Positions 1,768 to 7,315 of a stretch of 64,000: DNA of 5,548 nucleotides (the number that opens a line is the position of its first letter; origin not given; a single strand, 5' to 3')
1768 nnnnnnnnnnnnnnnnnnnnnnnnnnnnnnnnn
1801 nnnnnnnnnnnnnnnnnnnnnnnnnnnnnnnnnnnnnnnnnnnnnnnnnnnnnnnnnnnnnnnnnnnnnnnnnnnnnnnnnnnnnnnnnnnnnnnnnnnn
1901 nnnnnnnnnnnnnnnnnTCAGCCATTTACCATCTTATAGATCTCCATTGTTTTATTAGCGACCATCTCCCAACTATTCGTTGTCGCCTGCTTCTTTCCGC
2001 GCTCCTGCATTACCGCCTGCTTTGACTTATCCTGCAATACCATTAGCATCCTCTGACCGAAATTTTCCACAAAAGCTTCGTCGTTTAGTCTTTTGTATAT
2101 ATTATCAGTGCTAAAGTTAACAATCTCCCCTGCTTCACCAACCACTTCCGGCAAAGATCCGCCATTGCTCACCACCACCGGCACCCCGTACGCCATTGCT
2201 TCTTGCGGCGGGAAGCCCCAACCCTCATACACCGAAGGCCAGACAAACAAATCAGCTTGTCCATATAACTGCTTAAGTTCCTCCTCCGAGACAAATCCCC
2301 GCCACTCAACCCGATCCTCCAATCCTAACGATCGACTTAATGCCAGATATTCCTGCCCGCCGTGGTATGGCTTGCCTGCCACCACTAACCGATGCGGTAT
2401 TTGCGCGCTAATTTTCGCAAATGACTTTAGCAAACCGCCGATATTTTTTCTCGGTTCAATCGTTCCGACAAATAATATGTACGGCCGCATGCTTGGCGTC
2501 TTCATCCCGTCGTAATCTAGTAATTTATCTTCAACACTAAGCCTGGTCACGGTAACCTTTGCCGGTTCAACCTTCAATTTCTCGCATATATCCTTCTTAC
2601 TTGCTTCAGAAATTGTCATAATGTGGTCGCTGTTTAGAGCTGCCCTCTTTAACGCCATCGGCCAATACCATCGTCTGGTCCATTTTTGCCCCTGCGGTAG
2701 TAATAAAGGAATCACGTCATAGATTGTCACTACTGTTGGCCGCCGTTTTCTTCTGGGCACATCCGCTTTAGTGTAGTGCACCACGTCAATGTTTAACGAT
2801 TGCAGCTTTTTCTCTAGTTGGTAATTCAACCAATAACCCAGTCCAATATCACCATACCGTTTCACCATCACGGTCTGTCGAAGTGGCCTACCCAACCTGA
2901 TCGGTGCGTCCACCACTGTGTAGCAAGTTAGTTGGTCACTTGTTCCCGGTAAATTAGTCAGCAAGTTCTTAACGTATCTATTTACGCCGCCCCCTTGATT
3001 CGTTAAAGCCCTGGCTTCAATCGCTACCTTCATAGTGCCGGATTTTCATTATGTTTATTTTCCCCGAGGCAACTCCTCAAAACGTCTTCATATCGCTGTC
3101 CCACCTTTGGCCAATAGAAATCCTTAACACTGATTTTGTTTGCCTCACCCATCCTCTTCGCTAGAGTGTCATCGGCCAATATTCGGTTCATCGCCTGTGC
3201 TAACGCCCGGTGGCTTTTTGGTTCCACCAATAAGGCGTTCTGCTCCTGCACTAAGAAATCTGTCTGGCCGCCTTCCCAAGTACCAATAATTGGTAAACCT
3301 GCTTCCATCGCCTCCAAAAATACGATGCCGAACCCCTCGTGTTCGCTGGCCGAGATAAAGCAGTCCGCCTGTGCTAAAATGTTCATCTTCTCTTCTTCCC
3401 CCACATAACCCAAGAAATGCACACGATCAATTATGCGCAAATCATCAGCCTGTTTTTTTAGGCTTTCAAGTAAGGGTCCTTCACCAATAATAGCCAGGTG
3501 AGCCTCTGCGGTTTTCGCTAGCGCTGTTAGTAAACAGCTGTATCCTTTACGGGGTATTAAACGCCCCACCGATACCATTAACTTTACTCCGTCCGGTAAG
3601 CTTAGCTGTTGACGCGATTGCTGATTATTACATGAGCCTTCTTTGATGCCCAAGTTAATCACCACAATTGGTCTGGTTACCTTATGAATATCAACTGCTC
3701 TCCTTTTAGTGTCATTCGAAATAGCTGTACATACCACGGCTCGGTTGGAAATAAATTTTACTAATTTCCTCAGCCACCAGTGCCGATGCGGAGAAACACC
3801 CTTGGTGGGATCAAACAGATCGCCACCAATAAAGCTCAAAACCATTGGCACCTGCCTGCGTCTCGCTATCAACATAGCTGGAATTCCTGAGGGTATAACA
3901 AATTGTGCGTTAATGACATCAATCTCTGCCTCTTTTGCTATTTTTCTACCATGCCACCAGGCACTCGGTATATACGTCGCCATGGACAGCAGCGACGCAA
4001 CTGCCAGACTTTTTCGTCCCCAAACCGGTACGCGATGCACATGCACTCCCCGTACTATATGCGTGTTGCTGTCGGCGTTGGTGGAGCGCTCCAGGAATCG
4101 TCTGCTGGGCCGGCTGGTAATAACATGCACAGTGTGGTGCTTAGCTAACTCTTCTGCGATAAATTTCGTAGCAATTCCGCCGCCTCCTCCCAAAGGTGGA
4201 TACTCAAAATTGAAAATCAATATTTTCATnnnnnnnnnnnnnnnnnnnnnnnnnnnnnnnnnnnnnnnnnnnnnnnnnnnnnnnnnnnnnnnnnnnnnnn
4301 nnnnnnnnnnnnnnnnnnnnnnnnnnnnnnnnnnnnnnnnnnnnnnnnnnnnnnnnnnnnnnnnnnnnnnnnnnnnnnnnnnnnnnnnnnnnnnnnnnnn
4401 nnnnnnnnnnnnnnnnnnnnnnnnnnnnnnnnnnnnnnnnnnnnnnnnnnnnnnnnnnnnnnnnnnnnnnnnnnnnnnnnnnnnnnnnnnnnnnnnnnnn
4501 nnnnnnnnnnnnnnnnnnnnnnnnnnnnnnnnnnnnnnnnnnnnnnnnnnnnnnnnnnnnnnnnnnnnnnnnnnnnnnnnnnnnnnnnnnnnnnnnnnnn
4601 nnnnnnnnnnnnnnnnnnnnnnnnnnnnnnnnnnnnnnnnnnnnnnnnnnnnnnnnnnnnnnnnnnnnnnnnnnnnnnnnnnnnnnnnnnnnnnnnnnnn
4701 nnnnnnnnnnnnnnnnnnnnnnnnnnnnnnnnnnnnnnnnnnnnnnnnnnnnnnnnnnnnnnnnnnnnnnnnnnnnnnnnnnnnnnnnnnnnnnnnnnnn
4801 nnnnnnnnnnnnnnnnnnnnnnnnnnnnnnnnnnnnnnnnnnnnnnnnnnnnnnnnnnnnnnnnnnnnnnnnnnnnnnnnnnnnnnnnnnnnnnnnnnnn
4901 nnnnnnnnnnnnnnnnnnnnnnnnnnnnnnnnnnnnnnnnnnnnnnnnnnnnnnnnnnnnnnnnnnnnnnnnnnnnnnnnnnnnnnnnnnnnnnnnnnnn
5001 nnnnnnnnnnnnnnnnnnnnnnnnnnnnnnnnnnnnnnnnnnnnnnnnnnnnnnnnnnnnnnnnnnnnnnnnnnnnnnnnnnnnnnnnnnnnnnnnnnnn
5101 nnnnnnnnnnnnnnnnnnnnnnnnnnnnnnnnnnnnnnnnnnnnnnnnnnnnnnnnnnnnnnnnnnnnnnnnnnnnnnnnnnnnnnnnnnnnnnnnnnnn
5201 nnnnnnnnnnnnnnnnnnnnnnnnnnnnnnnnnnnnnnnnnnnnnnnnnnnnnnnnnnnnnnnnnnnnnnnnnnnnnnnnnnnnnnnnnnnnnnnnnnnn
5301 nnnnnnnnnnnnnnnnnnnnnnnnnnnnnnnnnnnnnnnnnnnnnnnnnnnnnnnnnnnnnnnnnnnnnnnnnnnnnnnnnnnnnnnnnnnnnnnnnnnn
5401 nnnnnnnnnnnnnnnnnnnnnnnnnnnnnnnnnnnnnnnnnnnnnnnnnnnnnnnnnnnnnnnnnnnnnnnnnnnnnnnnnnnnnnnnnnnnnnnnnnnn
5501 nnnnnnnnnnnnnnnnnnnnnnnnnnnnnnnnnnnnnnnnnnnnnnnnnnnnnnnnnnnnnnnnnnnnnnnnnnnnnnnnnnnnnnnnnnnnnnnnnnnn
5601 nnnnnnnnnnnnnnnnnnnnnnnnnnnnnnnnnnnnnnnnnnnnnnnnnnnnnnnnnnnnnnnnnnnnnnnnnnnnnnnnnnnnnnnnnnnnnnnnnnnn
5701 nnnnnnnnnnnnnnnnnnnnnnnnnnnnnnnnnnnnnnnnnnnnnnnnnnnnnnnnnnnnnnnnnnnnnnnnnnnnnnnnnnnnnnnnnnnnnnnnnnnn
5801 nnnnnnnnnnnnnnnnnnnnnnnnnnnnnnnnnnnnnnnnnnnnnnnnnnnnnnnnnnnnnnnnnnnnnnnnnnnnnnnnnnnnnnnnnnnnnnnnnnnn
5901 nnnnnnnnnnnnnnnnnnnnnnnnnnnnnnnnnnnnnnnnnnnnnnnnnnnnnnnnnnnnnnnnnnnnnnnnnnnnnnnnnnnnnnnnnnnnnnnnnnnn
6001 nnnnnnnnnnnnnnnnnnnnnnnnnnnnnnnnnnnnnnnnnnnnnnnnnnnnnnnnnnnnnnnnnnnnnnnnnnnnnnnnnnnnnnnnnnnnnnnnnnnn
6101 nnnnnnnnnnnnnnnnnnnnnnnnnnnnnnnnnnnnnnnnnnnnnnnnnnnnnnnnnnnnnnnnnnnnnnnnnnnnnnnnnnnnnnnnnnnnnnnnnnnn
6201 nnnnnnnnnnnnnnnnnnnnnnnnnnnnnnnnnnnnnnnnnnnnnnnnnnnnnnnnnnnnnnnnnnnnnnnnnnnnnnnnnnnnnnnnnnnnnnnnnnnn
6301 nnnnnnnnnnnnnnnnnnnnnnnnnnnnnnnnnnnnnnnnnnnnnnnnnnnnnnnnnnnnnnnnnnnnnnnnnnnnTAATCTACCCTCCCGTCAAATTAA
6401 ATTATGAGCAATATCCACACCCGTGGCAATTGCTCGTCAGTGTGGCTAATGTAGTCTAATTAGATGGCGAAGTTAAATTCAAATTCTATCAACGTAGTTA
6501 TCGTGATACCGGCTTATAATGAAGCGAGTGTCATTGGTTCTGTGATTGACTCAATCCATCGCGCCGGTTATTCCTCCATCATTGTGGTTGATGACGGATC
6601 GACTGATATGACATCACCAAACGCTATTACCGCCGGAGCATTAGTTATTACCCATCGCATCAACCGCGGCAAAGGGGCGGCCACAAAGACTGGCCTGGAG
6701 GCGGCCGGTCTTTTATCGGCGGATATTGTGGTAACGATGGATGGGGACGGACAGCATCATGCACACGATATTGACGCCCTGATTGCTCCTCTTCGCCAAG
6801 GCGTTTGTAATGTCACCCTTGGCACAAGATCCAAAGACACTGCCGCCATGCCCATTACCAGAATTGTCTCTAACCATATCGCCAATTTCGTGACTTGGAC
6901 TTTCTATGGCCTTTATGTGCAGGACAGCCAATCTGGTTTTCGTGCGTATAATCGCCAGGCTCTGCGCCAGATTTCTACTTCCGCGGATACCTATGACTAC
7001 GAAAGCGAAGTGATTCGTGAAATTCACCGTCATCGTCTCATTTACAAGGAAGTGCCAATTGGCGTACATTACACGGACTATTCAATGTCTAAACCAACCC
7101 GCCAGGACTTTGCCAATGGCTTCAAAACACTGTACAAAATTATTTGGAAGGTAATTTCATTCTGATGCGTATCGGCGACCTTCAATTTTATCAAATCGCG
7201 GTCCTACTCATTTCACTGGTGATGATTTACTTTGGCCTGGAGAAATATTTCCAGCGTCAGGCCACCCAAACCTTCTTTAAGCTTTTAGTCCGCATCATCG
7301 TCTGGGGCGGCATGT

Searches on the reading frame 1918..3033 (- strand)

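Call 14: search_protein_families(library=pfam, proteins=[window:1918-3033:-], max_evalue=0.001)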
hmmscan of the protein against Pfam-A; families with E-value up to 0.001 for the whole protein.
window:1918-3033:- (371 aa): 6 families
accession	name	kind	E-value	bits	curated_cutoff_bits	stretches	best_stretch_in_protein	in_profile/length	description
PF00534.26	Glycos_transf_1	-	2.7e-32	112.1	26.4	1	180-348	12-171/172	Glycosyl transferases group 1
PF13692.12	Glyco_trans_1_4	-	1.1e-27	97.4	27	1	183-306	1-125/142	Glycosyl transferases group 1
PF13439.12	Glyco_transf_4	-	8.2e-14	52.4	28.5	1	15-162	2-161/170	Glycosyltransferase Family 4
PF20706.3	GT4-conflict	-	2.6e-11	43.6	26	1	178-359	190-382/385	Family 4 Glycosyltransferase in conflict systems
PF13579.12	Glyco_trans_4_4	-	2.2e-06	28.6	29.7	1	15-163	1-155/158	Glycosyl transferase 4-like domain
PF05693.19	Glycogen_syn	-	0.00044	19.4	27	0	261-344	471-556/639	Glycogen synthase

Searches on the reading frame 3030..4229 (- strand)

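Call 14: search_protein_families(library=pfam, proteins=[window:3030-4229:-], max_evalue=0.001)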
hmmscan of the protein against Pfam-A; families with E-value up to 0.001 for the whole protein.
window:3030-4229:- (399 aa): 7 families
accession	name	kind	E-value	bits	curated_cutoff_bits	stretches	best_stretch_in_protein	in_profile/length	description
PF00534.26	Glycos_transf_1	-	1.1e-41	142.7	26.4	1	203-365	3-170/172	Glycosyl transferases group 1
PF13692.12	Glyco_trans_1_4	-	1.4e-30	106.9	27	1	217-353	3-142/142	Glycosyl transferases group 1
PF13439.12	Glyco_transf_4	-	6.3e-16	59.3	28.5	1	15-195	2-166/170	Glycosyltransferase Family 4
PF13579.12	Glyco_trans_4_4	-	3.9e-15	57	29.7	1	15-193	1-157/158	Glycosyl transferase 4-like domain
PF20706.3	GT4-conflict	-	6.6e-10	39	26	1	180-335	166-324/385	Family 4 Glycosyltransferase in conflict systems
PF13477.12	Glyco_trans_4_2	-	1.3e-08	35.5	23.4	1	23-164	15-132/139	Glycosyl transferase 4-like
PF13524.12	Glyco_trans_1_2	-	0.00011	22.5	25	1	233-368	5-129/144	Glycosyl transferase-like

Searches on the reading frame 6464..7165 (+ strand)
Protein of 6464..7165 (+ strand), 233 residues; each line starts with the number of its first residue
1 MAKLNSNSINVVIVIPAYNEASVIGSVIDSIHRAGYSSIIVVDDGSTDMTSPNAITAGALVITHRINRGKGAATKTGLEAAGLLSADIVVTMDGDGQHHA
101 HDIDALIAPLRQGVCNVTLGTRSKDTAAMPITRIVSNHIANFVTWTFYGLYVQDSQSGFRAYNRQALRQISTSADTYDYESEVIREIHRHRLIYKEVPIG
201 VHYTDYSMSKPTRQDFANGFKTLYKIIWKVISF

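Call 13: search_protein_families(library=pfam, proteins=[window:6464-7165:+], max_evalue=0.001)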
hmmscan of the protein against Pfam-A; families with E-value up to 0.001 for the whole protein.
window:6464-7165:+ (233 aa): 2 families
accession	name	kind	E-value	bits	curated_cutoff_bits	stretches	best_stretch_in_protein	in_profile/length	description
PF00535.33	Glycos_transf_2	-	5.3e-20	72.5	23.3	1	13-170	2-167/168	Glycosyl transferase family 2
PF13641.12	Glyco_tranf_2_3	-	2e-05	25.2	27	1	11-121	3-123/230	Glycosyltransferase like family 2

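Call 46: search_solved_structures(query=window:6464-7165:+, max_evalue=0.001)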
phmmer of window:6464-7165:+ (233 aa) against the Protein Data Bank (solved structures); distinct sequences matched with E-value up to 0.001: 12.
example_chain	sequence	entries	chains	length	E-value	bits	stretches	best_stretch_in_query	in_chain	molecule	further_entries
3ckj_A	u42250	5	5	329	2.4e-07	33.8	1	11-113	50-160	Putative uncharacterized protein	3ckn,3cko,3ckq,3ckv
4y6n_A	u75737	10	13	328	3.1e-07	33.4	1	11-113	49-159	Glucosyl-3-phosphoglycerate synthase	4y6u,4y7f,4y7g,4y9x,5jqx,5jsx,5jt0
4ddz_A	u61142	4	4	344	3.3e-07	33.3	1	11-113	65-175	GLUCOSYL-3-PHOSPHOGLYCERATE SYNTHASE (GpgS) | Glucosyl-3-phosphoglycerate synthase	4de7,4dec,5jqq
3e25_A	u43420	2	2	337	3.4e-07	33.3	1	11-113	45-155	Putative uncharacterized protein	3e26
5mlz_A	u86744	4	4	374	6.9e-06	29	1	7-123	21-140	Dolichol monophosphate mannose synthase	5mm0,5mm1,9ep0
9bhc_C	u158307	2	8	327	1.1e-05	28.3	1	11-167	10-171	Undecaprenyl-phosphate 4-deoxy-4-formamido-L-arabinose transferase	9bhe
7pdo_A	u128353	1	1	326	1.2e-05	28.2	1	11-95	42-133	Glucosyl-3-phosphoglycerate synthase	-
7p5l_A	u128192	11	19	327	1.2e-05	28.2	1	11-95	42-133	Glucosyl-3-phosphoglycerate synthase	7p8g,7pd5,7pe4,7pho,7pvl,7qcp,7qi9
8vxh_A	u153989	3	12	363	1.3e-05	28.1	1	11-167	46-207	Undecaprenyl-phosphate 4-deoxy-4-formamido-L-arabinose transferase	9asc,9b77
9hwj_A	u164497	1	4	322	0.00012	25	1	11-165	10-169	Undecaprenyl-phosphate 4-deoxy-4-formamido-L-arabinose transferase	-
6yv7_B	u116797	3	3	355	0.0008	22.2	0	11-103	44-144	Glycosyl transferase, family 2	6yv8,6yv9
6yv7_A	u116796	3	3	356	0.0008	22.2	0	11-103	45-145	Glycosyl transferase, family 2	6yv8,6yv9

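Call 48: search_protein_families(library=ncbifam, proteins=[window:6464-7165:+], max_evalue=0.001)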
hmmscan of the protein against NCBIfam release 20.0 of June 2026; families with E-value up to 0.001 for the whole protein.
window:6464-7165:+ (233 aa): 14 families
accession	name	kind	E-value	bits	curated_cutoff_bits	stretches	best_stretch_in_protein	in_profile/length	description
NF058614.1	PPMAGASynPpgS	equivalog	2.3e-41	141.7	370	1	11-223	2-216/226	polyprenyl-phospho-N-acetylgalactosaminyl synthase PpgS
TIGR04182.1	glyco_TIGR04182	equivalog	1.2e-38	133.2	325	1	10-225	1-213/293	S-layer glycoprotein N-glycosyltransferase AglJ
NF041391.1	DPhHxTase_Halo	equivalog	7.2e-19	67.6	375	1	17-199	3-181/213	dolichyl-phosphate hexose transferase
NF010496.0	PRK13915.1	equivalog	3.8e-12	45.9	262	1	7-110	29-142/307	glucosyl-3-phosphoglycerate synthase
NF047588.1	GlcsyltransPgfSStrep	equivalog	2.1e-10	40.3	500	1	10-172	2-169/308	glycosyltransferase PgfS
TIGR03937.1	PgaC_IcaA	equivalog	5.3e-10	38.8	422.3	1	9-111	45-151/407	poly-beta-1,6-N-acetyl-D-glucosamine synthase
TIGR03469.1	HpnB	hypoth_equivalog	9.5e-10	38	379.25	1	10-113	45-163/386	hopene-associated glycosyltransferase HpnB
TIGR03965.1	mycofact_glyco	equivalog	2.4e-09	36.6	280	1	8-112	73-181/467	mycofactocin biosynthesis glycosyltransferase MftF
NF007986.1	PRK10714.1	equivalog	1.1e-08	34.5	529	1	10-169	7-171/316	undecaprenyl-phosphate 4-deoxy-4-formamido-L-arabinose transferase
NF041875.1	EPS_EpsD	equivalog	1.6e-08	34.4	370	1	12-130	2-126/325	exopolysaccharide biosynthesis glycosyltransferase EpsD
TIGR04283.1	glyco_like_mftF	equivalog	2.1e-07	30.7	182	1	13-81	3-71/221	TIGR04283 family arsenosugar biosynthesis glycosyltransferase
NF041865.1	EpsU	equivalog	1.5e-06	27.5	700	1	10-114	40-151/394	exopolysaccharide biosynthesis GT2 family glycosyltransferase EpsU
NF007482.0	PRK10073.1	equivalog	2.5e-05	23.4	423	1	7-81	4-84/334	glycosyltransferase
NF047683.1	TeichurnBiosyTuaG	equivalog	5.5e-05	22.9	400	1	9-106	6-107/252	teichuronic acid biosynthesis protein TuaG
